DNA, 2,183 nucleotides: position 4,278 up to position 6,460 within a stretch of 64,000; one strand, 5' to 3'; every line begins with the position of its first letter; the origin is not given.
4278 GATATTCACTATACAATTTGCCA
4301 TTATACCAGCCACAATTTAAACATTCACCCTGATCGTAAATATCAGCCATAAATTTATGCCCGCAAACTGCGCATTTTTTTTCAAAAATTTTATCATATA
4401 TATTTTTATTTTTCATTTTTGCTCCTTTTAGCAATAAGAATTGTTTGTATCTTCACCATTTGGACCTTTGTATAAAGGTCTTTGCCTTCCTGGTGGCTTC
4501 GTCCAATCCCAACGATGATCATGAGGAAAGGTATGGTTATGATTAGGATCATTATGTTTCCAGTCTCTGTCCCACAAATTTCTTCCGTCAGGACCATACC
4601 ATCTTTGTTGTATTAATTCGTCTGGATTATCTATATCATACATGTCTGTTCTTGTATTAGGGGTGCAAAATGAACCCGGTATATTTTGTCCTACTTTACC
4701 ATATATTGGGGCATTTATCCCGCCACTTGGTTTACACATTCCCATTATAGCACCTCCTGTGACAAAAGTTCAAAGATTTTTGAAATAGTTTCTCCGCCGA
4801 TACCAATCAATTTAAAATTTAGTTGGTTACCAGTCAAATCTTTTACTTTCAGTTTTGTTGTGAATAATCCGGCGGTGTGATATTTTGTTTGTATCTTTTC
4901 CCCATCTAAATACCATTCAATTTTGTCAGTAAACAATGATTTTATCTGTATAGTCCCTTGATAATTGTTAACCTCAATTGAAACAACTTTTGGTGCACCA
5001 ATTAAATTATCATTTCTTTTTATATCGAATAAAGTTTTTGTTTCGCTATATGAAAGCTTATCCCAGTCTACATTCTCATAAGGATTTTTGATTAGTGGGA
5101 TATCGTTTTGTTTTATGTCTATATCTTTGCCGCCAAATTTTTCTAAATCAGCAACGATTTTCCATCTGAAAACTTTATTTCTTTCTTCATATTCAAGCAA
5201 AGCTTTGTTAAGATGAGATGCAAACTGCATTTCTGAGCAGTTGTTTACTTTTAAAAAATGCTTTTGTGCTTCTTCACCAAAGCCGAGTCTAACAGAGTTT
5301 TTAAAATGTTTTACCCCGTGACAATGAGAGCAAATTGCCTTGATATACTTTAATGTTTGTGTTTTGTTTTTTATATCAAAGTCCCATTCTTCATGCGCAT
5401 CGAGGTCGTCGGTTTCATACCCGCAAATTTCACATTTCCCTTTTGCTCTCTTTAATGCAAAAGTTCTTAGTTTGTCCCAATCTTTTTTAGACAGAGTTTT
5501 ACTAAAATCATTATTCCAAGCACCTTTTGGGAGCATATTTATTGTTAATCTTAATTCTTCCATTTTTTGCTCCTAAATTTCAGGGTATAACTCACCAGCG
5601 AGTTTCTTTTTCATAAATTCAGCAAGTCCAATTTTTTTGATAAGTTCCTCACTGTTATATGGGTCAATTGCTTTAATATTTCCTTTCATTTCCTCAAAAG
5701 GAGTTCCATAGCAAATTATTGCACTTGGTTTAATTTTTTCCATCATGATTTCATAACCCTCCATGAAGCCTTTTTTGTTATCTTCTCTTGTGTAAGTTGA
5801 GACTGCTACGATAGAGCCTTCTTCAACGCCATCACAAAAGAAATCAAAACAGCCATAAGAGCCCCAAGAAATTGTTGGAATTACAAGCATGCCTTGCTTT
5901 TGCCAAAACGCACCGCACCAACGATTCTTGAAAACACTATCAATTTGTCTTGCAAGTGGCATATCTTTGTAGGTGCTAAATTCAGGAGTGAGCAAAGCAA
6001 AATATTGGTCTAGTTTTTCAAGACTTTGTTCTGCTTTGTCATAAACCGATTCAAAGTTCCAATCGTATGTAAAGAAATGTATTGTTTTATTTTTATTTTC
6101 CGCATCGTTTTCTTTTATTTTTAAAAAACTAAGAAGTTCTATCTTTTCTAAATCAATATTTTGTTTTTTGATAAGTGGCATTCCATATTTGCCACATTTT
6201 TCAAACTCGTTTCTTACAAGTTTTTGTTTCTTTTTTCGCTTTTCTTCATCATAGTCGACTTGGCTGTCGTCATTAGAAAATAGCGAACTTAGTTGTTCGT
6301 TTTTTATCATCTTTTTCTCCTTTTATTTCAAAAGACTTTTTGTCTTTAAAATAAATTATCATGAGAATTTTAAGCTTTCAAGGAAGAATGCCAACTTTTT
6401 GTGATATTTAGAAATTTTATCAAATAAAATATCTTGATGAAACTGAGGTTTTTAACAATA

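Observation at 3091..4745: Two tandem cassettes of a small His/Trp-rich protein plus an overlapping Zn-ribbon protein: a toxin/immunity-like array I cannot assign to a named family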

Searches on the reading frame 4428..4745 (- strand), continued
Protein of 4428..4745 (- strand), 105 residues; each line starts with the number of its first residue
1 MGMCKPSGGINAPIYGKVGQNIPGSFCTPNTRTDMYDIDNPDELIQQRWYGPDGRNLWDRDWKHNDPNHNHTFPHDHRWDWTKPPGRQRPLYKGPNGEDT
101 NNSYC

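Call 38: find_encoding_contigs(protein=P0041, flank=8000, max_places=3)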
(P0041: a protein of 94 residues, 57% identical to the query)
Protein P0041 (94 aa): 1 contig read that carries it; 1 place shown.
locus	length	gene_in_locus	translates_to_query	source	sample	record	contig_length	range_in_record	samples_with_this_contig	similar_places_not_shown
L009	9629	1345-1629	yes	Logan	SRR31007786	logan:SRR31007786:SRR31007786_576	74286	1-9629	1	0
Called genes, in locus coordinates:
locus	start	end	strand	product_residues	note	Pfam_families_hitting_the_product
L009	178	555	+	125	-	-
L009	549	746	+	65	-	-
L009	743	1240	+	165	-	-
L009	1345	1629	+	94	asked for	-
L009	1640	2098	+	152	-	-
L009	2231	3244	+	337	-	-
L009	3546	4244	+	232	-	-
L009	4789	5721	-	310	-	PF12146:Hydrolase_4, PF20434:BD-FAE (faint), PF00561:Abhydrolase_1 (weak), PF02129:Peptidase_S15 (faint), PF00326:Peptidase_S9 (weak)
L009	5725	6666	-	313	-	-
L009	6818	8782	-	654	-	PF00456:Transketolase_N, PF02779:Transket_pyr, PF02780:Transketolase_C (weak), PF22613:Transketolase_C_1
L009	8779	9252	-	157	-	-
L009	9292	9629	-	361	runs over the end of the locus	PF00753:Lactamase_B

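Call 39: find_encoding_contigs(protein=P0100, flank=8000, max_places=3)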
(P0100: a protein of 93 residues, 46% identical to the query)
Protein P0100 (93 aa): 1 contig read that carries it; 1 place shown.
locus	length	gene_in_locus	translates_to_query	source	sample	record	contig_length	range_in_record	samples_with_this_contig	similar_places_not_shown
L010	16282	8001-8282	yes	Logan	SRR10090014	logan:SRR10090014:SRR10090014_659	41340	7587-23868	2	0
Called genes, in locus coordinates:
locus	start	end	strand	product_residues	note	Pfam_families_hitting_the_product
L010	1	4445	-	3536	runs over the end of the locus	PF13306:LRR_5, PF13855:LRR_8 (faint), PF23952:LRR_EndoS (faint), PF13306:LRR_5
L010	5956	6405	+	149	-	-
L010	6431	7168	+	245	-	PF14386:DUF4417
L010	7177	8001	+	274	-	-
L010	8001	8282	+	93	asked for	-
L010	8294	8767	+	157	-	PF14206:Cys_rich_CPCC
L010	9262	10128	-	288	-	-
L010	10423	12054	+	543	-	-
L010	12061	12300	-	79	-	-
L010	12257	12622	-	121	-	-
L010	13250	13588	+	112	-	-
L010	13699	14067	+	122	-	PF00589:Phage_integrase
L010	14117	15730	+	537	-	-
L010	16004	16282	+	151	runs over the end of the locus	-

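Call 40: find_related_loci(query=A1, collection=genome_contigs, flank=10000)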
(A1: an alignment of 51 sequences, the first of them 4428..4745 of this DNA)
Query A1 (105 aa) in genome_contigs; peptide patterns used: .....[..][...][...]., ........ (x = any residue, [..] = any of these).
87 stretches matched a pattern; 78 encode a relative of the query (tblastn E <= 1e-3); 77 distinct loci.
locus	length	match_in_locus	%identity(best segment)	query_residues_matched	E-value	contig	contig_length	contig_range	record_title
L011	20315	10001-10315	89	1-105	1e-60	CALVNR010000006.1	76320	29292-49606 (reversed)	MAG: uncultured Clostridia bacterium isolate BRZ_QS__bin44 genome assembly, contig: BRZ_QS__NODE_261_length_76320_cov_21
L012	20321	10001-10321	82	1-105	2e-55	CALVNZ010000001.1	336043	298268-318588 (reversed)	MAG: uncultured Clostridia bacterium isolate BRZ_GC__bin72 genome assembly, contig: BRZ_GC__NODE_22_length_336043_cov_28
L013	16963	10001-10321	79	1-105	1e-53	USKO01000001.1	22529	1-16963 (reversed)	uncultured Firmicutes bacterium isolate UMGS1812 genome assembly, contig: NODE_1163_length_22529_cov_2.672154, whole gen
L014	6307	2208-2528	78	1-105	1e-52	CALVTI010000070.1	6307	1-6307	MAG: uncultured Clostridia bacterium isolate E01__bin27 genome assembly, contig: E01__k127_2957709, whole genome shotgun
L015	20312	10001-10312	72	1-105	4e-45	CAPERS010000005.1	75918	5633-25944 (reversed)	MAG TPA_asm: uncultured Eubacteriales bacterium isolate MGBC153948 genome assembly, contig: MGBC153948.5, whole genome s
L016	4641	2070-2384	64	1-105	1e-40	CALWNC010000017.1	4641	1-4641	MAG: uncultured Clostridia bacterium isolate BRZ_CS__bin43 genome assembly, contig: BRZ_CS__NODE_19832_length_4641_cov_1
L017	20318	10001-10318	65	1-105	5e-40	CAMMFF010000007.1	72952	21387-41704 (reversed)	MAG: uncultured Clostridia bacterium isolate ERR4968681_bin.18_MetaWRAP_v1.1_MAG genome assembly, contig: NODE_291_lengt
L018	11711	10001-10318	65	1-105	2e-38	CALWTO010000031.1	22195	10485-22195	MAG: uncultured Clostridia bacterium isolate E19__bin314 genome assembly, contig: E19__k127_10160718, whole genome shotg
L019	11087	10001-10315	60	1-105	7e-35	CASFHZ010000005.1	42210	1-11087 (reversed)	uncultured Christensenella sp. isolate SI.B35.metabat-bins.175 genome assembly, contig: SI.B35.metabat-bins.175.fa_k141_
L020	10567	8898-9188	59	1-105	5e-34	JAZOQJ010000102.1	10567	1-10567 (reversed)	MAG: Clostridia bacterium isolate T1900045568_YK20190262.MAGScoT_cleanbin_000055 SGB_7953_k141_789975, whole genome shot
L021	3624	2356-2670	58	1-105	1e-33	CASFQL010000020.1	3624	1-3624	uncultured Christensenella sp. isolate SI.O16.metabat-bins.132 genome assembly, contig: SI.O16.metabat-bins.132.fa_k141_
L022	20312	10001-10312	58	1-105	9e-34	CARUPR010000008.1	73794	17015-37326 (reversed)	MAG TPA_asm: uncultured Eubacteriales bacterium isolate MGBC127298 genome assembly, contig: MGBC127298.8, whole genome s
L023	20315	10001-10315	58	1-105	1e-33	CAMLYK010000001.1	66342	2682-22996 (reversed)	MAG: uncultured Clostridia bacterium isolate ERR4304452_bin.33_MetaWRAP_v1.1_MAG genome assembly, contig: NODE_418_lengt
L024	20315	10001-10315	57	1-105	4e-33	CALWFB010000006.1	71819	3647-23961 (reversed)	MAG: uncultured Clostridia bacterium isolate BRZ_FV__bin19 genome assembly, contig: BRZ_FV__NODE_439_length_71819_cov_6.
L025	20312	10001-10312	57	1-105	5e-33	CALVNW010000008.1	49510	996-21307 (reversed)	MAG: uncultured Clostridia bacterium isolate BRZ_ES__bin107 genome assembly, contig: BRZ_ES__NODE_1114_length_49510_cov_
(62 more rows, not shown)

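Call 44: find_encoding_contigs(protein=P0281, flank=4000, max_places=3)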
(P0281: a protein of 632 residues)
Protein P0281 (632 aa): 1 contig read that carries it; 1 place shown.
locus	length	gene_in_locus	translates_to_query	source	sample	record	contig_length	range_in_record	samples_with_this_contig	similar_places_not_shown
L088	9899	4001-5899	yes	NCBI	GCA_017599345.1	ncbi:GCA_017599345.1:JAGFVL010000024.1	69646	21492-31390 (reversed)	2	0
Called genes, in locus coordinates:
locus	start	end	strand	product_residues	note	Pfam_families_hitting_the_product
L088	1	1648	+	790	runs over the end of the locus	PF02837:Glyco_hydro_2_N, PF22666:Glyco_hydro_2_N2 (weak), PF00703:Glyco_hydro_2, PF02836:Glyco_hydro_2_C, PF16355:DUF4982, PF18565:Glyco_hydro2_C5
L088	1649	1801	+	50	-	-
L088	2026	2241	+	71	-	PF13560:HTH_31, PF12844:HTH_19 (weak), PF13443:HTH_26 (weak), PF01381:HTH_3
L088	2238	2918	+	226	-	PF11368:DUF3169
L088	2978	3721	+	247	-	PF02661:Fic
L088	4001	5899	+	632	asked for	PF04740:LXG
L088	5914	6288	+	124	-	-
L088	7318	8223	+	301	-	PF01590:GAF, PF13185:GAF_2, PF00990:GGDEF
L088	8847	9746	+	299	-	PF08378:NERD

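Call 46: find_encoding_contigs(protein=P0253, flank=3000, max_places=2)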
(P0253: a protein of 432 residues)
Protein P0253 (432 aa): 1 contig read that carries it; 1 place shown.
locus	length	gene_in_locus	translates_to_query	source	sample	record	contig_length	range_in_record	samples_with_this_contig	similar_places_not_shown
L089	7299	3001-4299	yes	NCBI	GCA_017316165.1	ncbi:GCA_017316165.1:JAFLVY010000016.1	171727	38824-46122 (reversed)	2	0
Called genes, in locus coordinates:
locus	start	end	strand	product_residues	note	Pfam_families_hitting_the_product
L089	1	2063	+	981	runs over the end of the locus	PF01476:LysM (weak), PF06458:MucBP, PF07554:FIVAR, PF06458:MucBP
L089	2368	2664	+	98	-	-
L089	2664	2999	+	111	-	PF13125:DUF3958 (weak)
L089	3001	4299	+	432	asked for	PF04740:LXG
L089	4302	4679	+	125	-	-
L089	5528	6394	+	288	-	PF16127:DUF4839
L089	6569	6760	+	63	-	-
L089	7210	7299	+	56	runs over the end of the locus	-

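Call 47: find_encoding_contigs(protein=P0248, flank=3000, max_places=2)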
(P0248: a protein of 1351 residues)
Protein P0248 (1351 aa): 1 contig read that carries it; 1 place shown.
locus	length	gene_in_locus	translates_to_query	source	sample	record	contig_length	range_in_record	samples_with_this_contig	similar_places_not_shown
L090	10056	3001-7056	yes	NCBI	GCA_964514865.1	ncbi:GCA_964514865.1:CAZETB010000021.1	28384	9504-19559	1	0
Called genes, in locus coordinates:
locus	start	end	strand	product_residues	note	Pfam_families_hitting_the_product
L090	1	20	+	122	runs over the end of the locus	-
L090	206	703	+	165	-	-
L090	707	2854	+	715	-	-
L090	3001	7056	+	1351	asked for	PF05593:RHS_repeat (weak), PF25023:TEN_YD-shell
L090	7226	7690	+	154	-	PF10903:DUF2691 (weak)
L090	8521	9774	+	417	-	PF13173:AAA_14, PF13635:DUF4143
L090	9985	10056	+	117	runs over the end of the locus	PF01022:HTH_5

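Call 48: find_encoding_contigs(protein=P0223, flank=3000, max_places=2)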
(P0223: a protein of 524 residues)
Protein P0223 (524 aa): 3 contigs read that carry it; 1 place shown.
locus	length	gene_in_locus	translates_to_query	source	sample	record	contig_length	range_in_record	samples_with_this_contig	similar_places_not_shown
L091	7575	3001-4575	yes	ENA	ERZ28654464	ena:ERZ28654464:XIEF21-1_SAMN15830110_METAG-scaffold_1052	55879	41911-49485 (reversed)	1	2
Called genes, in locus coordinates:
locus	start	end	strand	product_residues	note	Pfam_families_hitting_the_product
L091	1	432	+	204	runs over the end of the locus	-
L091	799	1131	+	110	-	PF25023:TEN_YD-shell (weak)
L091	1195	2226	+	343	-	PF07591:PT-HINT, PF15526:Ntox21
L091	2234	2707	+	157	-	-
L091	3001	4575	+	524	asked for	PF25023:TEN_YD-shell (weak)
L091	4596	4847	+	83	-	-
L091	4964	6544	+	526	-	PF25023:TEN_YD-shell (weak), PF05593:RHS_repeat (weak), PF25023:TEN_YD-shell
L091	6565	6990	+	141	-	-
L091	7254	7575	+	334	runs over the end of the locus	PF25023:TEN_YD-shell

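Call 56: search_protein_families(library=padloc, proteins=[window:4428-4745:-], max_evalue=0.01)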
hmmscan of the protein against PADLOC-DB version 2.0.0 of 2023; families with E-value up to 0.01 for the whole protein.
window:4428-4745:- (105 aa): 0 families

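Call 81: fold_search(model_id=the predicted structure, library=viral)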
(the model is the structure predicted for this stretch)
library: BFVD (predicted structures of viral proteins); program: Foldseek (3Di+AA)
matches with E <= 10: 360; with E <= 0.001: 0
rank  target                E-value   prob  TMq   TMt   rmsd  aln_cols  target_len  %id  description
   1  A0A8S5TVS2            1.1e-03  1.00  0.46  0.34   7.5       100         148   15  Glycosyltransferase [Siphoviridae sp. ctx254]
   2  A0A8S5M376            4.5e-03  1.00  0.51  0.15   8.0       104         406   18  Minor capsid protein [Siphoviridae sp. ctQJR51]
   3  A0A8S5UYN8            2.4e-02  0.99  0.45  0.15   4.6        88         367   19  Phage protein [Siphoviridae sp. ctkKt3]
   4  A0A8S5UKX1            1.1e-01  0.80  0.36  0.10   8.7        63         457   19  Minor capsid protein [Myoviridae sp. ctQf419]
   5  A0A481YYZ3            3.7e-01  0.44  0.37  0.06   6.2        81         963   21  Putative hemagglutinin [Mimivirus LCMiAC01]
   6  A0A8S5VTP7            6.8e-01  0.38  0.29  0.06   3.6        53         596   11  Anastral spindle 2 [Ackermannviridae sp.]
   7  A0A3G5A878            7.6e-01  0.44  0.35  0.14   6.3        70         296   13  MORN repeat-containing protein [Hyperionvirus sp.]
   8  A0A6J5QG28            8.1e-01  0.03  0.13  0.14  19.4        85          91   12  Uncharacterized protein [uncultured Caudovirales phage]
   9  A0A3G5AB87            8.6e-01  0.23  0.22  0.11   4.6        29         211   24  Uncharacterized protein [Hyperionvirus sp.]
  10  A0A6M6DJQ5            8.6e-01  0.18  0.29  0.23   8.4        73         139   15  (no name in the UniProt tables at hand)
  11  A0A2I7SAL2            9.7e-01  0.35  0.26  0.08   3.5        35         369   14  (no name in the UniProt tables at hand)
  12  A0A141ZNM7            1.2e+00  0.41  0.30  0.36   2.9        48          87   17  (no name in the UniProt tables at hand)
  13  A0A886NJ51            1.2e+00  0.35  0.23  0.11   1.7        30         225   33  (no name in the UniProt tables at hand)
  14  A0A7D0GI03            1.2e+00  0.25  0.28  0.13   3.5        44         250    7  Uncharacterized protein [Brevibacterium phage AGM12]
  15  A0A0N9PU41            1.2e+00  0.15  0.25  0.12   3.4        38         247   16  F-box domain-containing protein [Port-miou virus]
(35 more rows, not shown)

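Call 83: list_cluster_members(proteins=[window:4428-4742:-, window:3555-3827:-, window:3946-4416:-, window:3091-3543:-, P0312, window:5573-6307:-])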
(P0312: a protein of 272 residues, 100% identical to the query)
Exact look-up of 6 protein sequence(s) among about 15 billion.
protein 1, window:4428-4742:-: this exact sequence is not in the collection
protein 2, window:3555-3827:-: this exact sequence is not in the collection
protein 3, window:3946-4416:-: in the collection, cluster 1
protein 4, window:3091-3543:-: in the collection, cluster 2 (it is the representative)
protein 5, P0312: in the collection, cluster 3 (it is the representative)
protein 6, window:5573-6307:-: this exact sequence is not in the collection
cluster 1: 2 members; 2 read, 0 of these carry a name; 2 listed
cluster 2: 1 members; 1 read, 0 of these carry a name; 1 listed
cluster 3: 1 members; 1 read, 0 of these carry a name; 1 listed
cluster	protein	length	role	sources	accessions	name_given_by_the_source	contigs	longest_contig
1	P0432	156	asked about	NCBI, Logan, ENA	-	-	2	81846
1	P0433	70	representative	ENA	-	-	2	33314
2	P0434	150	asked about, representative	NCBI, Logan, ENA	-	-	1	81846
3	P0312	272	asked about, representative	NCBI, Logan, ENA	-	-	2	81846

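Call 104: find_encoding_contigs(protein=P0111, flank=4000, max_places=3)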
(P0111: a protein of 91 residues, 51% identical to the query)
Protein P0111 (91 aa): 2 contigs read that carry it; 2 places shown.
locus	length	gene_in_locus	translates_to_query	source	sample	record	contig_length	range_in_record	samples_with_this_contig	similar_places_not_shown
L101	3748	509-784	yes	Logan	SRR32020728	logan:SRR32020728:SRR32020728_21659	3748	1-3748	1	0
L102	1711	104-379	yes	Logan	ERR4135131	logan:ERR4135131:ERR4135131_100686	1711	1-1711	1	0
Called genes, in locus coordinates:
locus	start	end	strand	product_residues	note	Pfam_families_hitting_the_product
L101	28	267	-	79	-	PF02796:HTH_7, PF13384:HTH_23 (faint), PF13443:HTH_26, PF01381:HTH_3 (weak)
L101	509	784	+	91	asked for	-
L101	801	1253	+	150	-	-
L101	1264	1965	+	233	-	PF14386:DUF4417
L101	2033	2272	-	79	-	PF06257:VEG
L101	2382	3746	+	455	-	?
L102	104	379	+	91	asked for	-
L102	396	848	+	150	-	-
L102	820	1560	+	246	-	PF14386:DUF4417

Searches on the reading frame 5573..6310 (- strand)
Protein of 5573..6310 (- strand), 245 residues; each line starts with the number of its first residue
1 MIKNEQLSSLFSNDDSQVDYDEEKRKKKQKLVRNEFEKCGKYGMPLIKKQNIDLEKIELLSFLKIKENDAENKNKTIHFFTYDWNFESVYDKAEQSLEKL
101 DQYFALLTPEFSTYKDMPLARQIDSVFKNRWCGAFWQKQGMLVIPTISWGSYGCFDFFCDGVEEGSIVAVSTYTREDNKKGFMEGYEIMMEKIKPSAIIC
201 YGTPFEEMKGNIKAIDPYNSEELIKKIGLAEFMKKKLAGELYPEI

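Call 3: search_protein_families(library=pfam, proteins=[window:5573-6310:-], max_evalue=0.1)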
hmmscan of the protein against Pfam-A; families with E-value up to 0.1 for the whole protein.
window:5573-6310:- (245 aa): 2 families
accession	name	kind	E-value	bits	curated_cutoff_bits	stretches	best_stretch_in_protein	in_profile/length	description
PF14386.11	DUF4417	-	1.6e-49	168.4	28.9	1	38-213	3-178/183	Domain of unknown function (DUF4417)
PF11436.14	DUF3199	-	0.0041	17.4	25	1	63-115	26-77/125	Protein of unknown function (DUF3199)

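Call 4: search_protein_families(library=phrogs, proteins=[window:5573-6310:-], max_evalue=0.01)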
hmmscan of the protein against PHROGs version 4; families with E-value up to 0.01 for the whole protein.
window:5573-6310:- (245 aa): 2 families
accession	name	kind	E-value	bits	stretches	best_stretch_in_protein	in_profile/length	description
phrog_940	-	DNA, RNA and nucleotide metabolism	6.8e-49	168.1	1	13-211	145-345/388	nuclease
phrog_8680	-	unknown function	4.6e-45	154.4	1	31-219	18-207/221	-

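Call 5: search_protein_families(library=ncbifam, proteins=[window:5573-6310:-], max_evalue=0.1)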
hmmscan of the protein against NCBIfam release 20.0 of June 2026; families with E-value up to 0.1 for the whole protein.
window:5573-6310:- (245 aa): 0 families

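Call 56: search_protein_families(library=padloc, proteins=[window:5573-6310:-], max_evalue=0.01)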
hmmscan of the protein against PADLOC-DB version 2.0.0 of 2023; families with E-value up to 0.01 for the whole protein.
window:5573-6310:- (245 aa): 0 families

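Call 71: search_solved_structures(query=window:5573-6310:-, max_evalue=10, show_alignments=1)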
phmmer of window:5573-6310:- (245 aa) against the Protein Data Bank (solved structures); distinct sequences matched with E-value up to 10: 0.

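Call 72: search_dna_similar(query=window:5573-6310:-, collection=phages, mode=protein, max_evalue=1e-8, max_rows=12, rows=spread)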
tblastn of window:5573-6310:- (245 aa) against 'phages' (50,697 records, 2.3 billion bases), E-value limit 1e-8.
Records with a match: 492; places in all: 492; records where one place covers at least 80% of the query: 44.
Best place of each record, by identity: <60% 492.
By first word of the organism name: Mycobacterium 385; Streptococcus 57; Gordonia 28; Bacteriophage 12; Fromanvirus 4; Christensenellales 2; Lactococcus 1; Roseburia 1; Dorea 1; Dulem 1.
By host as written in the record: Mycobacterium smegmatis mc2 155 288; Mycobacterium smegmatis mc#155 56; - 24; Gordonia terrae 3612 24; Mycobacterium smegmatis mc2155 14; Mycobacterium tuberculosis; Mycobacterium smegmatis 5; Mycobacterium smegamtis mc2 155 4; Mycobacterium sp. 3; and 57 more.
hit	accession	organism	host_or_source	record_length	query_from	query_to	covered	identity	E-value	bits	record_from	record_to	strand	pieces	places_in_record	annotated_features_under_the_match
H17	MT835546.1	Bacteriophage sp.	human fecal samples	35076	31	228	81%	48.2%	5e-58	203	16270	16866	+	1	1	record has no annotation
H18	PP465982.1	Mycobacterium phage MS810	Mycolicibacterium smegmatis MC2 155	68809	9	202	79%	32.5%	1e-30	124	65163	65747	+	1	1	nuclease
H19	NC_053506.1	Mycobacterium phage CELFI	Mycobacterium smegmatis mc2 155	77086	9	202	79%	31.5%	7e-30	122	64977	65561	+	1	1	nuclease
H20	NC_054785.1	Mycobacterium phage DarthPhader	Mycobacterium smegmatis mc2 155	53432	16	202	76%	30.5%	2e-27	115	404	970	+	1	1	nuclease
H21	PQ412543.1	Mycobacterium phage Lilbunny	Mycobacterium smegmatis mc2 155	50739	32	202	70%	33.3%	2e-26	113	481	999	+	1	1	1: hypothetical protein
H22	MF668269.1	Mycobacterium phage Drake55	Mycobacterium smegmatis mc2 155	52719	32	202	70%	32.8%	9e-29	119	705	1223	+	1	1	hypothetical protein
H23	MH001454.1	Gordonia phage Waits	Gordonia terrae ATCC3612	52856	32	202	70%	32.2%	8e-31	125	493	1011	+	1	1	1: hypothetical protein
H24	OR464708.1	Mycobacterium phage miche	Mycolicibacterium smegmatis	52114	32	202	70%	32.2%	6e-26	111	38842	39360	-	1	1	DUF4417 domain-containing protein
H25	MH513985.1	Mycobacterium phage Tomathan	Mycobacterium smegmatis mc2 155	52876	32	202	70%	31.6%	2e-27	115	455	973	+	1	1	1: hypothetical protein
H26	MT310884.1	Mycobacterium phage ANI8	Mycobacterium smegmatis mc#155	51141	32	202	70%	31.0%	4e-26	112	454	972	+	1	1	1: hypothetical protein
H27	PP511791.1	Dulem virus 39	Propithecus coquereli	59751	40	202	67%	30.3%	3e-18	89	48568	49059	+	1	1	hypothetical protein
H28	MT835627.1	Bacteriophage sp.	human fecal samples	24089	66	203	56%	28.2%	2e-11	69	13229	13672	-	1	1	record has no annotation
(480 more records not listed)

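Call 73: get_annotated_region(hit=H17, flank=17000)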
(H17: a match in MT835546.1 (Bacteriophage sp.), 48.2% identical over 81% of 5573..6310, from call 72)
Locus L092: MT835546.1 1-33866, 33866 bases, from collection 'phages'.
description: UNVERIFIED: Bacteriophage sp. clone scaffold_145 genomic sequence.
organism: Bacteriophage sp. (NCBI taxid 38018)
taxonomy: Viruses
host: -; source: human fecal samples; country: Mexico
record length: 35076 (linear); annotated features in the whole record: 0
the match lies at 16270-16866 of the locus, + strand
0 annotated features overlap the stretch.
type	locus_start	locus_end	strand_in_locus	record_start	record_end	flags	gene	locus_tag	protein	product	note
